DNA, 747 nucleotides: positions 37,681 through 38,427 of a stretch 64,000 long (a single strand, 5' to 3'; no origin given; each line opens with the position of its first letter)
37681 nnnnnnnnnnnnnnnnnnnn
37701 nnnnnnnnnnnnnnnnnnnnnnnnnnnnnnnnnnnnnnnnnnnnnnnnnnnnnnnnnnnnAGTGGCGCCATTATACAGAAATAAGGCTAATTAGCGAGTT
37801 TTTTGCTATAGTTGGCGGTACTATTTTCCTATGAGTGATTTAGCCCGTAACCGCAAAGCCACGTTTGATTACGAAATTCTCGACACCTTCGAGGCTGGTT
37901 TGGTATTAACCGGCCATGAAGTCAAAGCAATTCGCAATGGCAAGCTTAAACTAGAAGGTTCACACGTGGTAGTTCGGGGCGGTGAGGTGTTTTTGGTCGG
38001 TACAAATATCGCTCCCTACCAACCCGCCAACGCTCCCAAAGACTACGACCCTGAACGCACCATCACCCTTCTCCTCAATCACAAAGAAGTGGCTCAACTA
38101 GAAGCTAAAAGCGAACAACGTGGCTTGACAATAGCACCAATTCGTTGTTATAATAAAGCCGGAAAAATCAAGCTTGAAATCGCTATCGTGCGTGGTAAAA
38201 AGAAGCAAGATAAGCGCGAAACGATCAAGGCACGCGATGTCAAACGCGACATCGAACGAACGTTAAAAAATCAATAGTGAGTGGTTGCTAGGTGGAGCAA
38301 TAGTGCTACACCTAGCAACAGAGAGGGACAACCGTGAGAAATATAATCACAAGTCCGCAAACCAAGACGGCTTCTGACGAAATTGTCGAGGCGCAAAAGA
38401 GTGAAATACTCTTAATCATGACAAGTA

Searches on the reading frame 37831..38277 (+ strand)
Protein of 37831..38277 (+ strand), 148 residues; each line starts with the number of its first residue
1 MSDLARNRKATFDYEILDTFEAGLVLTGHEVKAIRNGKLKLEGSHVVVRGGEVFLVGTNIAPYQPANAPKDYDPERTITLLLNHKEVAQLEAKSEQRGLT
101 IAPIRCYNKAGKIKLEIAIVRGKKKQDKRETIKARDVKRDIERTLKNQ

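Call 69: search_protein_families(library=pfam, proteins=[window:37831-38277:+], max_evalue=0.001)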
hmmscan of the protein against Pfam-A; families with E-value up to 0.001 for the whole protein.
window:37831-38277:+ (148 aa): 1 family
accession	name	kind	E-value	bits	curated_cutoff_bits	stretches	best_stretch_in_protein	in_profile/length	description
PF01668.23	SmpB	-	4.1e-49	166.6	27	1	5-147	2-143/143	SmpB protein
